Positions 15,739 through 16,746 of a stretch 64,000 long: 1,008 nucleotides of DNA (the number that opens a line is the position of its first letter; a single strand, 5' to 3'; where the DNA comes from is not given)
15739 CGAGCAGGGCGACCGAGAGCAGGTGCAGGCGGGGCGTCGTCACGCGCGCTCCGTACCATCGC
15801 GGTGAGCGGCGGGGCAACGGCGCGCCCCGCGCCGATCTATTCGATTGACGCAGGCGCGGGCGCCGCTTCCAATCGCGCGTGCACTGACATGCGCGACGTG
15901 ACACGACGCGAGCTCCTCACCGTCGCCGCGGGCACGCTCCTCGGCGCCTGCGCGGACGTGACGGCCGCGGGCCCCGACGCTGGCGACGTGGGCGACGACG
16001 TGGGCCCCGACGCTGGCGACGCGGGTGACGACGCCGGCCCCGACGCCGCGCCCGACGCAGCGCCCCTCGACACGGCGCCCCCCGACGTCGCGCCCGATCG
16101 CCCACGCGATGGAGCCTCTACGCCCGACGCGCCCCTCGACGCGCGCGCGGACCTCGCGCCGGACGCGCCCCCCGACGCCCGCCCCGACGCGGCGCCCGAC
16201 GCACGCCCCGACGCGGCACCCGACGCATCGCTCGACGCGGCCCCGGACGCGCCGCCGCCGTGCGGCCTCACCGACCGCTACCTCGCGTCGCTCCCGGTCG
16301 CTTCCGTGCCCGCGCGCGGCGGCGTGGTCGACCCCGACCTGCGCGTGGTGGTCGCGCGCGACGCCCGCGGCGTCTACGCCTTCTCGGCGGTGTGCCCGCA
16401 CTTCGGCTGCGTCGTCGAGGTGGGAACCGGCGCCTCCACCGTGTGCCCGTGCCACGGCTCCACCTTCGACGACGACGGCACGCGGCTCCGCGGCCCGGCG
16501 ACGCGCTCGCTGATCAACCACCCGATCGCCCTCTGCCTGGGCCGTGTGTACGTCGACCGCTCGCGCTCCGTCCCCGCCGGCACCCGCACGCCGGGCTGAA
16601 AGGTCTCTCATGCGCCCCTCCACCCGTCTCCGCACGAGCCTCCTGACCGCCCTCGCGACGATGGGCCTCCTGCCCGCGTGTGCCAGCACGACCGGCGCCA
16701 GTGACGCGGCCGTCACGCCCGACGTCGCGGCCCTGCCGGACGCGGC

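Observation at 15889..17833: Exported redox pair: Tat-signal Rieske [2Fe-2S] protein followed 10 nt later by a lipoprotein with vicinal-Cys cluster and a diiron (ferritin-like) domain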

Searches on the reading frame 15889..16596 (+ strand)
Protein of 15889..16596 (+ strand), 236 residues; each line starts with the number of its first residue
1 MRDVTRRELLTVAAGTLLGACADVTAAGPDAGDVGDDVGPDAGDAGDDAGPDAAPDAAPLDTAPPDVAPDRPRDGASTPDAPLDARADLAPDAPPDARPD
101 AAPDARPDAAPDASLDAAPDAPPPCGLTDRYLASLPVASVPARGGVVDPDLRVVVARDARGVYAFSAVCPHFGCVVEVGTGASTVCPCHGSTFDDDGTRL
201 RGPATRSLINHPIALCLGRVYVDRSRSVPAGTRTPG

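Call 7: search_protein_families(library=pfam, proteins=[window:15889-16596:+], max_evalue=1)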
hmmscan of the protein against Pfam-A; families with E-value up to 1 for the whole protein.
window:15889-16596:+ (236 aa): 1 family
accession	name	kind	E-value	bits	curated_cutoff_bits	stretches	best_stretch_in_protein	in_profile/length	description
PF00355.32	Rieske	-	3.9e-10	39.9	20.3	1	152-209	25-85/88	Rieske [2Fe-2S] domain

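Call 8: search_protein_families(library=ncbifam, proteins=[window:15889-16596:+], max_evalue=1)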
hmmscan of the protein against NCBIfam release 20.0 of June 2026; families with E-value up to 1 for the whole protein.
window:15889-16596:+ (236 aa): 9 families
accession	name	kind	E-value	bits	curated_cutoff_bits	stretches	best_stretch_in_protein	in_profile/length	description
NF010001.0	PRK13474.1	subfamily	2e-12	46.8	154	1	148-209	86-148/178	cytochrome b6-f complex iron-sulfur subunit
NF045928.1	Cytb6fFeSPetC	equivalog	6.4e-12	45.2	250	1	143-209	82-149/179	cytochrome b6-f complex iron-sulfur subunit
NF050121.1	bc1_QcrA_actin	exception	3.1e-09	36.8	275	1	160-214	238-296/319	cytochrome bc1 complex Rieske iron-sulfur subunit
TIGR01416.1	Rieske_proteo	equivalog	3.4e-08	33.7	97.4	1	161-208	108-160/176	ubiquinol-cytochrome c reductase iron-sulfur subunit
TIGR02694.1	arsenite_ox_S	equivalog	2e-06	27.7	95.65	1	160-210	49-102/129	arsenate reductase (azurin) small subunit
NF041174.1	SDX_Thmprot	equivalog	6.2e-05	23.1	170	1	152-198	26-74/109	sulredoxin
NF058607.1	GlBtMonoOxGbcA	equivalog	0.0004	18.9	670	1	151-200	79-132/420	glycine betaine monooxygenase oxygenase subunit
NF007422.0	PRK09965.1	equivalog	0.0018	18.3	113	1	136-225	8-101/106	bifunctional 3-phenylpropionate/cinnamic acid dioxygenase ferredoxin subunit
NF042948.2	3PPDioc_HcaC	equivalog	0.036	14.4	150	1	152-223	26-101/105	3-phenylpropionate/cinnamic acid dioxygenase ferredoxin subunit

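Call 18: find_homologous_proteins(query=window:15889-16596:+)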
Query window:15889-16596:+ (236 aa): 41 proteins with E <= 0.001 among 8000 candidates.
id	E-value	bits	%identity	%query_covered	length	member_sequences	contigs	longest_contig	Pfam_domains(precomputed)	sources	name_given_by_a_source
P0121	7.7e-141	486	100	99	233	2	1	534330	PF00355.33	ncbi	ncbi:MAG: Rieske 2Fe-2S domain-containing protein [Polyangiales bacterium]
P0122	4.3e-96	339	72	100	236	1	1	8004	PF00355.33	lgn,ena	-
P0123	2.1e-93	331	75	100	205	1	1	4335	PF00355.33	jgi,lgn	-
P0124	9.1e-57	211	57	98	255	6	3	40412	PF00355.33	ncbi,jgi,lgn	jgi:nitrite reductase/ring-hydroxylating ferredoxin subunit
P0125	1.6e-54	203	61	72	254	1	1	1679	PF00355.33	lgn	-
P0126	2.6e-53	199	54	98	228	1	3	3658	PF00355.33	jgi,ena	-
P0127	6.5e-53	198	61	72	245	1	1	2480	PF00355.33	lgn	-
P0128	2.5e-46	176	68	49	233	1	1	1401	PF00355.33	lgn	-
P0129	1.2e-44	171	66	49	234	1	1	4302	PF00355.33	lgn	-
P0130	2.3e-44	170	68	49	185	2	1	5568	PF00355.33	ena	-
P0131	4.1e-44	169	67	49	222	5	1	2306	PF00355.33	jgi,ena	jgi:Rieske Fe-S protein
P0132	4.5e-44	169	65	54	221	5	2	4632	PF00355.33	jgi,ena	jgi:Rieske Fe-S protein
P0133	8.8e-44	168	65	54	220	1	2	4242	PF00355.33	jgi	jgi:Rieske Fe-S protein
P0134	2.3e-42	163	64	54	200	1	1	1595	PF00355.33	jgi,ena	jgi:Rieske Fe-S protein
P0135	2.7e-42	163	50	99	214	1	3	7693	PF00355.33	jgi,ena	jgi:Rieske Fe-S protein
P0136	9.9e-42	161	64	54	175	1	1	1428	PF00355.33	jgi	-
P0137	1.4e-38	151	46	97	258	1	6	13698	PF00355.33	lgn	-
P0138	1.1e-33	135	37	54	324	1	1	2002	PF00355.33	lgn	-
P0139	3.6e-30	123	48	57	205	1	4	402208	PF00355.33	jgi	jgi:Rieske Fe-S protein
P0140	5.0e-16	77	51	35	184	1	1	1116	PF00355.33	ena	-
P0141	3.0e-13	68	48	36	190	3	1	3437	PF00355.33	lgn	-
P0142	3.4e-13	68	45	49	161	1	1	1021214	PF00355.33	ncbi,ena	-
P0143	2.6e-10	58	46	34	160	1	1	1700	PF00355.33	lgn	-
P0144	5.0e-9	54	42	35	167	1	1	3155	PF00355.33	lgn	-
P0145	2.7e-8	52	51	28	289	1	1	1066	PF01266.31,PF00355.33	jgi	jgi:Rieske Fe-S protein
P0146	1.3e-6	46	40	35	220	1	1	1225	PF00355.33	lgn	-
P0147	2.3e-6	45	50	28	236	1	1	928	PF01266.31,PF00355.33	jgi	jgi:nitrite reductase/ring-hydroxylating ferredoxin subunit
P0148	2.7e-6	45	57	17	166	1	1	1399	PF00355.33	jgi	jgi:cytochrome b6-f complex iron-sulfur subunit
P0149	3.0e-6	45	36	35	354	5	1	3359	PF00355.33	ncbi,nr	ncbi:MAG: ubiquinol-cytochrome c reductase iron-sulfur subunit [Planctomycetota bacterium]|nr:ubiqui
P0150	3.5e-6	45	50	24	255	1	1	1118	PF01266.31,PF00355.33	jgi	jgi:nitrite reductase/ring-hydroxylating ferredoxin subunit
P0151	3.8e-6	45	49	24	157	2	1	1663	PF00355.33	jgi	jgi:cytochrome b6-f complex iron-sulfur subunit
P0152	1.5e-5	43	42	30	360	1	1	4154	PF07291.17,PF04173.19,PF00355.33,PF07681.18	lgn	-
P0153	1.6e-5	43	39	26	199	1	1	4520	PF00355.33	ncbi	-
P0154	2.2e-5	42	40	32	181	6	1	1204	PF00355.33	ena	-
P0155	2.5e-5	42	41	26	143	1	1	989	PF00355.33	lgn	-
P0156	4.3e-5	41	41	22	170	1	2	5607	PF00355.33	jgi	-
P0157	6.9e-5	41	39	34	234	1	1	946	PF00355.33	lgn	-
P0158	8.8e-5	40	44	21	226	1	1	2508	PF00355.33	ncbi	-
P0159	2.8e-4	39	49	26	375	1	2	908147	PF04173.19,PF00355.33,PF07681.18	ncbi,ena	-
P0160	2.8e-4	39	38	39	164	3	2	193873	PF00355.33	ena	-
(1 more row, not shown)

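Call 19: find_encoding_contigs(protein=P0122, flank=6000, max_places=3)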
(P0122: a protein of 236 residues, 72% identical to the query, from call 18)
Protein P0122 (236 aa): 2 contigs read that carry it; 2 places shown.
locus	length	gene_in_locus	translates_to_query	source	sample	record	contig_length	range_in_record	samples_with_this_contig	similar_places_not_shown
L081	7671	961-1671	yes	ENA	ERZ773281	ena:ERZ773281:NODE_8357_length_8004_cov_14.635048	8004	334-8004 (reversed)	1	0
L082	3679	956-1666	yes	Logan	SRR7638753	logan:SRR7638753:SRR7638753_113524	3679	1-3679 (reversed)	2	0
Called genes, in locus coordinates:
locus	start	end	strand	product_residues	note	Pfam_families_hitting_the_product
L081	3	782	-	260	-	?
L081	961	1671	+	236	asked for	PF00355:Rieske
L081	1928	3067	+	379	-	PF01381:HTH_3 (faint), PF13560:HTH_31 (weak), PF06114:Peptidase_M78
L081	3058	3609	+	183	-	-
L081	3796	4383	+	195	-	PF05685:Uma2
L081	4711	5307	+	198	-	-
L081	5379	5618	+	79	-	-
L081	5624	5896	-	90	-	-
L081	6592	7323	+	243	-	-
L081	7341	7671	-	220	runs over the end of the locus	?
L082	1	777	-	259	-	?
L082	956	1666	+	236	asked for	PF00355:Rieske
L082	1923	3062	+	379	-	PF01381:HTH_3 (faint), PF13560:HTH_31 (weak), PF06114:Peptidase_M78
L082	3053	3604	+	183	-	-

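Call 20: find_encoding_contigs(protein=P0124, flank=6000, max_places=3)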
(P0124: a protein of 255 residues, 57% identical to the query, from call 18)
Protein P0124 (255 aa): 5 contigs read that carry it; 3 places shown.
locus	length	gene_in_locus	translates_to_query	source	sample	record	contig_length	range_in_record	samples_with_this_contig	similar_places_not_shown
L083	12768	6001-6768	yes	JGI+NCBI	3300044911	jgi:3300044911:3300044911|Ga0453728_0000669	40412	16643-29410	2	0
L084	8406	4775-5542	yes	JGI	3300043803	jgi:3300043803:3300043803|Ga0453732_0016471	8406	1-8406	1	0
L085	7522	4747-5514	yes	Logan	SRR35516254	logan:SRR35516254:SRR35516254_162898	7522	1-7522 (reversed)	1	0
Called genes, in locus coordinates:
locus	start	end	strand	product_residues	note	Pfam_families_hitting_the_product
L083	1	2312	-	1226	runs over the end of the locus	PF18884:TSP3_bac (weak)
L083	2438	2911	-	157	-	PF07885:Ion_trans_2 (weak)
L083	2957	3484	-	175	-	PF01925:TauE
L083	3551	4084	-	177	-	PF00578:AhpC-TSA, PF08534:Redoxin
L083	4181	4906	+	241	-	PF13489:Methyltransf_23, PF08241:Methyltransf_11, PF08242:Methyltransf_12, PF13649:Methyltransf_25, PF13847:Methyltransf_31 (weak)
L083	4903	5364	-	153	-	-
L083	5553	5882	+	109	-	-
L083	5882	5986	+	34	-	-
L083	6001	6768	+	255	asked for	PF00355:Rieske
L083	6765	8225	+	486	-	PF13650:Asp_protease_2, PF13975:gag-asp_proteas (weak)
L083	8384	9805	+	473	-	PF04963:Sigma54_CBD, PF04552:Sigma54_DBD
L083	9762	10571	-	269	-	PF00528:BPD_transp_1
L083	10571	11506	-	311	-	PF19300:BPD_transp_1_N, PF00528:BPD_transp_1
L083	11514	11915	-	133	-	-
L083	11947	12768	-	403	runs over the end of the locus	PF01323:DSBA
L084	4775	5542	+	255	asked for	PF00355:Rieske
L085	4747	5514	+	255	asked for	PF00355:Rieske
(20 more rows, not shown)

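Call 22: find_encoding_contigs(protein=P0123, flank=6000, max_places=3)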
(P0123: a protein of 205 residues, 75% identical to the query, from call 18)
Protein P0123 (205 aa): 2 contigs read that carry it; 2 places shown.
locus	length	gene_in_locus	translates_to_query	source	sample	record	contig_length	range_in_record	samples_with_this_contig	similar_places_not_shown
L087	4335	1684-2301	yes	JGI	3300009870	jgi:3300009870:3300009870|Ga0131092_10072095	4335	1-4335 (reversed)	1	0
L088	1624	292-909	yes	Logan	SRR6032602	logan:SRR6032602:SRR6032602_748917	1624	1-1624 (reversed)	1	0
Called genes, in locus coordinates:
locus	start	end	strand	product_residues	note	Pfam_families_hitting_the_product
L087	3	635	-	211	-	?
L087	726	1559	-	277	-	PF02353:CMAS (weak), PF13489:Methyltransf_23, PF01135:PCMT (weak), PF01209:Ubie_methyltran, PF13847:Methyltransf_31, PF08241:Methyltransf_11, PF08242:Methyltransf_12, PF13649:Methyltransf_25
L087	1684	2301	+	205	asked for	PF00355:Rieske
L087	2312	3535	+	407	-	-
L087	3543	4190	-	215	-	-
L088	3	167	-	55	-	?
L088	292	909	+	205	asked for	PF00355:Rieske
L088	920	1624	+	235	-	?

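Call 56: find_encoding_contigs(protein=P0139, flank=5000, max_places=2)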
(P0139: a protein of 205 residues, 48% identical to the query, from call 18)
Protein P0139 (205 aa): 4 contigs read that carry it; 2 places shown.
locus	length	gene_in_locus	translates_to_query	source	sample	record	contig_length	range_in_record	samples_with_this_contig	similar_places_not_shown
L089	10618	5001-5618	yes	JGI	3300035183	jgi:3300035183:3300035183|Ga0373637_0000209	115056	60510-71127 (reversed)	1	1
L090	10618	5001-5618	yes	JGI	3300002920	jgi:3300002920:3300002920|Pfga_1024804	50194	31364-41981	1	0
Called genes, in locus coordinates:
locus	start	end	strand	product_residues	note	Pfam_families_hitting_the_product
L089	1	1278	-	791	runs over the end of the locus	PF12838:Fer4_7 (faint), PF13534:Fer4_17 (faint), PF13183:Fer4_8 (weak), PF13187:Fer4_9 (weak), PF13237:Fer4_10 (weak), PF13484:Fer4_16 (faint), PF02754:CCG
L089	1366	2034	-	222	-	PF06803:DUF1232 (weak)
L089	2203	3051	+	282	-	-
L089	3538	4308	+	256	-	PF01144:CoA_trans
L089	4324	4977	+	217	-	PF01144:CoA_trans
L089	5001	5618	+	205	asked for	PF00355:Rieske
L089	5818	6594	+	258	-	-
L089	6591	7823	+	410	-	PF01551:Peptidase_M23, PF11617:Cu-binding_MopE (faint)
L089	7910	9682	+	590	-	PF12974:Phosphonate-bd, PF00528:BPD_transp_1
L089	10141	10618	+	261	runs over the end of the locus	PF01551:Peptidase_M23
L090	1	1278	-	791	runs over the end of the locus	PF12838:Fer4_7 (faint), PF13534:Fer4_17 (faint), PF13183:Fer4_8 (weak), PF13187:Fer4_9 (weak), PF13237:Fer4_10 (weak), PF13484:Fer4_16 (faint), PF02754:CCG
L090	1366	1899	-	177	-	PF06803:DUF1232 (weak)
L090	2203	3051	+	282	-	-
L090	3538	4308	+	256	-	PF01144:CoA_trans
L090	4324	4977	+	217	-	PF01144:CoA_trans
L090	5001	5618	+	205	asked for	PF00355:Rieske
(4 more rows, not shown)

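Call 57: find_encoding_contigs(protein=P0137, flank=5000, max_places=2)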
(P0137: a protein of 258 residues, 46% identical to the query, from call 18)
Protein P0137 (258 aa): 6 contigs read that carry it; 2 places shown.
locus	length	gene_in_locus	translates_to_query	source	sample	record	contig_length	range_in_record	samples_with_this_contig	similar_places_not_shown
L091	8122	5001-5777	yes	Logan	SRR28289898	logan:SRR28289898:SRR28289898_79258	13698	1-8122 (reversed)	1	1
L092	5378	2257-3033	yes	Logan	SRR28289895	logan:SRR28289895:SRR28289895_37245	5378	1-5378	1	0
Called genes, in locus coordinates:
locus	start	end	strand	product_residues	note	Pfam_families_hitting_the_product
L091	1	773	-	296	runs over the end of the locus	-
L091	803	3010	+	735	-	-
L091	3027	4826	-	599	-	-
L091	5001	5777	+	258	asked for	PF00355:Rieske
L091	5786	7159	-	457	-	PF00202:Aminotran_3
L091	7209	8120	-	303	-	?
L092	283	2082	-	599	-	-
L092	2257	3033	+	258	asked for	PF00355:Rieske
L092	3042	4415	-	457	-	PF00202:Aminotran_3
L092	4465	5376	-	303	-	?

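Call 58: find_encoding_contigs(protein=P0135, flank=5000, max_places=2)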
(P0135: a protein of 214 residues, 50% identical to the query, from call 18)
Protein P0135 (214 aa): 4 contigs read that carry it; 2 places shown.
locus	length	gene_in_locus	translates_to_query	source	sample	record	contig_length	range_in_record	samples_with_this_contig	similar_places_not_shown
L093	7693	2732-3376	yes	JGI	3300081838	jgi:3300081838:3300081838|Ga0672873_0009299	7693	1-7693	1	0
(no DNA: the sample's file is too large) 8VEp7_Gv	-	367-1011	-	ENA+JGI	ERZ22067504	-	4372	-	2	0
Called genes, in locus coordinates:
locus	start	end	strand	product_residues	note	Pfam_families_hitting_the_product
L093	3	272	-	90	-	?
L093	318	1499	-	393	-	PF11617:Cu-binding_MopE (faint), PF01551:Peptidase_M23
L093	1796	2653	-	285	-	-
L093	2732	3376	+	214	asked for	PF00355:Rieske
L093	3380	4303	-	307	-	PF14339:DUF4394 (faint)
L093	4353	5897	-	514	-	PF13472:Lipase_GDSL_2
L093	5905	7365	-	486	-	PF00072:Response_reg, PF00158:Sigma54_activat, PF14532:Sigma54_activ_2, PF07728:AAA_5, PF00004:AAA (weak), PF25601:AAA_lid_14, PF02954:HTH_8 (faint)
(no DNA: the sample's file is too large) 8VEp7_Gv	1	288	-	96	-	?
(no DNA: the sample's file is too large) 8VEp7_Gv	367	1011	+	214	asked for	PF00355:Rieske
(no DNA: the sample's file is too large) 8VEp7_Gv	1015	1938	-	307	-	PF14339:DUF4394 (faint)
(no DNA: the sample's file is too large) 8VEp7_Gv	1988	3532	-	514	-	PF13472:Lipase_GDSL_2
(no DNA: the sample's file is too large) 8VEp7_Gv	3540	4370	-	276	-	?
